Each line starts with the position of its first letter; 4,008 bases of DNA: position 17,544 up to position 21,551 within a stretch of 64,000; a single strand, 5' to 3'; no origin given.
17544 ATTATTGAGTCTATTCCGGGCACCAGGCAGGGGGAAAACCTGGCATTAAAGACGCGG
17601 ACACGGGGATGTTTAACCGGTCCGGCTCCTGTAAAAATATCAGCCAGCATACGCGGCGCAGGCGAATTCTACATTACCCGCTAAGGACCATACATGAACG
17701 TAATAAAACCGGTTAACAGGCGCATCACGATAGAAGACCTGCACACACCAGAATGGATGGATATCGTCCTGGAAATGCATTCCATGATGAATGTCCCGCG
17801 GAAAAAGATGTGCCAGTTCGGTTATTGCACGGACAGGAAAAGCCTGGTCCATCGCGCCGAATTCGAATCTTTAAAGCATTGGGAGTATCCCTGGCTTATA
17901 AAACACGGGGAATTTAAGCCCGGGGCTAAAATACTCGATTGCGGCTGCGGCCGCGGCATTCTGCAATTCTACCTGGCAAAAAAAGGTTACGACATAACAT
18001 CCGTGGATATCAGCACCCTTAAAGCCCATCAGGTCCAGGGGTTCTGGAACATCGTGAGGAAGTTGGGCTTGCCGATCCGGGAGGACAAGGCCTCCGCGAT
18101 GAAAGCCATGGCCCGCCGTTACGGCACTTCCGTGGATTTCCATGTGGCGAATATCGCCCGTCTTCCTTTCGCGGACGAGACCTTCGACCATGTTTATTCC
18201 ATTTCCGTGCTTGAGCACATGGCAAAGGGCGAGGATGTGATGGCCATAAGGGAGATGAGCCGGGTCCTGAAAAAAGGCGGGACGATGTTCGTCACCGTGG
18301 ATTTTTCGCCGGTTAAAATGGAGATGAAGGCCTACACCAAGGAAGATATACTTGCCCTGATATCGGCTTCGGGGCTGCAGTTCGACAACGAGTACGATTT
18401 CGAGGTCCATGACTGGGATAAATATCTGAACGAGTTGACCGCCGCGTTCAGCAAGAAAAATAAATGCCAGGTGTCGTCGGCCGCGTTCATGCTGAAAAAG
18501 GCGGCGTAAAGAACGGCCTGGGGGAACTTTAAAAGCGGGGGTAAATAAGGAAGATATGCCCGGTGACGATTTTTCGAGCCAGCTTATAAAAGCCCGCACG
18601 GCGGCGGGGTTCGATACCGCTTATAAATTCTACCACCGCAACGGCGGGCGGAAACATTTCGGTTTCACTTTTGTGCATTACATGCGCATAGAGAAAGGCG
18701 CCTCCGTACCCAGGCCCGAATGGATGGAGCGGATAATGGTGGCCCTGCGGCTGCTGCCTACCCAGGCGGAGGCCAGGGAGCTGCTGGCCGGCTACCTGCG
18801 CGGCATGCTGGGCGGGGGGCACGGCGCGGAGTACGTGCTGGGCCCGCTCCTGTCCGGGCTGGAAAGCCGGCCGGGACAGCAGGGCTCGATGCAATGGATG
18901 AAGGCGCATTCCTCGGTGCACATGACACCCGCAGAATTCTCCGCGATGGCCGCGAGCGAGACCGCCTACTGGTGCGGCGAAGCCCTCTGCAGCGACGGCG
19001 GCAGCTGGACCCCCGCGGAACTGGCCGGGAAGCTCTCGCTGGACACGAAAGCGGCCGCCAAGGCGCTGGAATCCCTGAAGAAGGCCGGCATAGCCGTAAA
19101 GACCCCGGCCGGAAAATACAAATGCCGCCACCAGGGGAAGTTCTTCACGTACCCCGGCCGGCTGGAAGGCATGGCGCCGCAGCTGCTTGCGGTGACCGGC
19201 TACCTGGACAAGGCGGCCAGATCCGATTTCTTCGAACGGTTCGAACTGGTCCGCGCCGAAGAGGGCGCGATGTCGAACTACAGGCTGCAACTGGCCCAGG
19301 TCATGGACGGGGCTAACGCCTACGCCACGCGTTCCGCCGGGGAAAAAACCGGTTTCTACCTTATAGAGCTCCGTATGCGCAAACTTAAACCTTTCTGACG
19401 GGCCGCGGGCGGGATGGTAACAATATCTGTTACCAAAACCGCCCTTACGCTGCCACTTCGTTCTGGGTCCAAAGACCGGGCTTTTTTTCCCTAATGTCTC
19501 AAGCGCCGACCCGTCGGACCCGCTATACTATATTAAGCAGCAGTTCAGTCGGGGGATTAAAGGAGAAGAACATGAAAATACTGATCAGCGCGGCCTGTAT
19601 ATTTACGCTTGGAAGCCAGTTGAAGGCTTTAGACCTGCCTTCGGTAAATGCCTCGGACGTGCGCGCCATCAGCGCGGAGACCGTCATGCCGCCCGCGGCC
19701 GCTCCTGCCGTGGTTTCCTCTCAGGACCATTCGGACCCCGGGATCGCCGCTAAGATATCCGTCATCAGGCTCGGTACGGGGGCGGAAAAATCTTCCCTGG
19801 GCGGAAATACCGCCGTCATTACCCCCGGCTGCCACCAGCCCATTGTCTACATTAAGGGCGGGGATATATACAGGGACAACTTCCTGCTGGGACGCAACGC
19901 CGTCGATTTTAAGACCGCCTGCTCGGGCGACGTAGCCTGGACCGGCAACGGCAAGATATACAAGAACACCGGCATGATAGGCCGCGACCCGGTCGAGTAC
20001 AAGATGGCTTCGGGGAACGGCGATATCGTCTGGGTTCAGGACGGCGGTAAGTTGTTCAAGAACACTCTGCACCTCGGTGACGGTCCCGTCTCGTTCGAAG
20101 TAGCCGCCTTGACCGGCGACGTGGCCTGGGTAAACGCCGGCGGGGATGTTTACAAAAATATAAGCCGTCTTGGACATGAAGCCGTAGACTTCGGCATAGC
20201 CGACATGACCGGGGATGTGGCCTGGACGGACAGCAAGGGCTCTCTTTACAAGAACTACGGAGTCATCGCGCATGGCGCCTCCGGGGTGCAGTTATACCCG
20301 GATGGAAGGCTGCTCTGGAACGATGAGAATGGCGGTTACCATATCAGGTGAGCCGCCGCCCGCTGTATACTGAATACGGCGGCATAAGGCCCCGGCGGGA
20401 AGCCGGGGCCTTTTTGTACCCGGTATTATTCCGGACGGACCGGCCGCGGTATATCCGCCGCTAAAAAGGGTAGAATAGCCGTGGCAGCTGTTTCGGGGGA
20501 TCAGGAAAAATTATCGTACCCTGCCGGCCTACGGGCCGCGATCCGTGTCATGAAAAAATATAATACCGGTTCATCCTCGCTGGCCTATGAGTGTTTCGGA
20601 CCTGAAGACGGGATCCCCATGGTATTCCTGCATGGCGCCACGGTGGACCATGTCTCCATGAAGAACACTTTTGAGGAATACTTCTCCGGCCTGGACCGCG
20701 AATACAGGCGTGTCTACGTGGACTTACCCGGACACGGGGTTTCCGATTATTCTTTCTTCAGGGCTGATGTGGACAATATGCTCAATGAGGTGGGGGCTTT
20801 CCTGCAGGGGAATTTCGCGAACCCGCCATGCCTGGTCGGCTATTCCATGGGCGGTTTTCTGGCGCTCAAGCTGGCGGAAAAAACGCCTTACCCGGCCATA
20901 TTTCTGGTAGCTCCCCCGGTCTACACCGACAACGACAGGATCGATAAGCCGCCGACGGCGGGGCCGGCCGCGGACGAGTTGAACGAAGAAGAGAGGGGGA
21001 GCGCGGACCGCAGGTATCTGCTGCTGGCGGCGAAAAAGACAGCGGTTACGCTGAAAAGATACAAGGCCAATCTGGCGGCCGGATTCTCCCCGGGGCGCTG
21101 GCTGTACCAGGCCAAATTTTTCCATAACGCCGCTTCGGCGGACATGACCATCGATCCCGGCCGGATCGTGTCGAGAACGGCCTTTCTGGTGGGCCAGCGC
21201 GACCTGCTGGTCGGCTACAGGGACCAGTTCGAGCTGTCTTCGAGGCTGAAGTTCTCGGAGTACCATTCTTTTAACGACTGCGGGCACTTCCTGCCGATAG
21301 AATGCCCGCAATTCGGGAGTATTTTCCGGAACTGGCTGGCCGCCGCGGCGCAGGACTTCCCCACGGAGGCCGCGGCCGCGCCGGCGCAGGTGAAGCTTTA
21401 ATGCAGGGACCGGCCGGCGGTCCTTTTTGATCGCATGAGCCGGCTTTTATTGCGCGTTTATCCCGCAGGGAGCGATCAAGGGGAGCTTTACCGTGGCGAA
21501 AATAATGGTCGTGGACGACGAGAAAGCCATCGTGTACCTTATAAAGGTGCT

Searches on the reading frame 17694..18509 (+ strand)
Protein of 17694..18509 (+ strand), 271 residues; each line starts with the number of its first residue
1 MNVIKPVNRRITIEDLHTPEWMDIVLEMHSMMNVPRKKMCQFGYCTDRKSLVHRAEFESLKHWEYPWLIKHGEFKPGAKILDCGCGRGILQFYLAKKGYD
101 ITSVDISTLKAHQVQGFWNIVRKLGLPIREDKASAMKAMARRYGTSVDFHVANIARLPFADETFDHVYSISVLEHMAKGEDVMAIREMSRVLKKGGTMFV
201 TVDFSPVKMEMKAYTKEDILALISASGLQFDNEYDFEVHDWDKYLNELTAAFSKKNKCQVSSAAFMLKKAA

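Call 67: search_protein_families(library=pfam, proteins=[window:17694-18509:+], max_evalue=0.0001)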
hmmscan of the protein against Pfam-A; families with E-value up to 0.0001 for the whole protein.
window:17694-18509:+ (271 aa): 8 families
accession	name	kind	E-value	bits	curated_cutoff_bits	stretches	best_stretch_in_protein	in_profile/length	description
PF08241.18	Methyltransf_11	-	3.2e-20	73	21.2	1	81-199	1-94/95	Methyltransferase domain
PF13649.12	Methyltransf_25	-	1.8e-18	67.5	27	1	130-196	31-97/97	Methyltransferase domain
PF13847.12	Methyltransf_31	-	1.7e-14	54.2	27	1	75-213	2-128/145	Methyltransferase domain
PF13489.12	Methyltransf_23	-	1.8e-11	44.5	27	1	74-212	20-128/164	Methyltransferase domain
PF01209.24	Ubie_methyltran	-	5.9e-10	39.3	20.1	1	61-212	33-162/233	ubiE/COQ5 methyltransferase family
PF08242.18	Methyltransf_12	-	7e-09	36.7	30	0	145-197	49-97/98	Methyltransferase domain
PF02353.26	CMAS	-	1e-07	32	27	0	70-117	56-101/273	Mycolic acid cyclopropane synthetase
PF03848.20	TehB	-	5e-06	26.5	20.4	1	78-114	32-68/193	Tellurite resistance protein TehB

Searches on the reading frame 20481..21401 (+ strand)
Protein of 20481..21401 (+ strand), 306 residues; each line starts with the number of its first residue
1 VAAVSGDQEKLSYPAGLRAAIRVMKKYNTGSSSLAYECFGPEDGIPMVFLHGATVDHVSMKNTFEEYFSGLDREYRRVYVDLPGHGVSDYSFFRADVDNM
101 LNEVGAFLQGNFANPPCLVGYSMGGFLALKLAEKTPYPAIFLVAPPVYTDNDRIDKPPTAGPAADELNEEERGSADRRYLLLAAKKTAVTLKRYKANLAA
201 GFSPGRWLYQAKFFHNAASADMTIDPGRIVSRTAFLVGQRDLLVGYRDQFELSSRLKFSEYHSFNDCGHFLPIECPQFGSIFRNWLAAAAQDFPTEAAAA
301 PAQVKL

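Call 67: search_protein_families(library=pfam, proteins=[window:20481-21401:+], max_evalue=0.0001)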
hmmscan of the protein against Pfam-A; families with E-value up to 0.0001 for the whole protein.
window:20481-21401:+ (306 aa): 3 families
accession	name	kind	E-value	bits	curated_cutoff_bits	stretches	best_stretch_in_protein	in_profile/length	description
PF12697.13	Abhydrolase_6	-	2e-16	61.8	26.3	1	47-277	1-212/217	Alpha/beta hydrolase family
PF00561.26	Abhydrolase_1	-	6.7e-11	42.8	25.8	1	46-274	2-243/245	alpha/beta hydrolase fold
PF12146.15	Hydrolase_4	-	3.9e-07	30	27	1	48-153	8-117/239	Serine aminopeptidase, S33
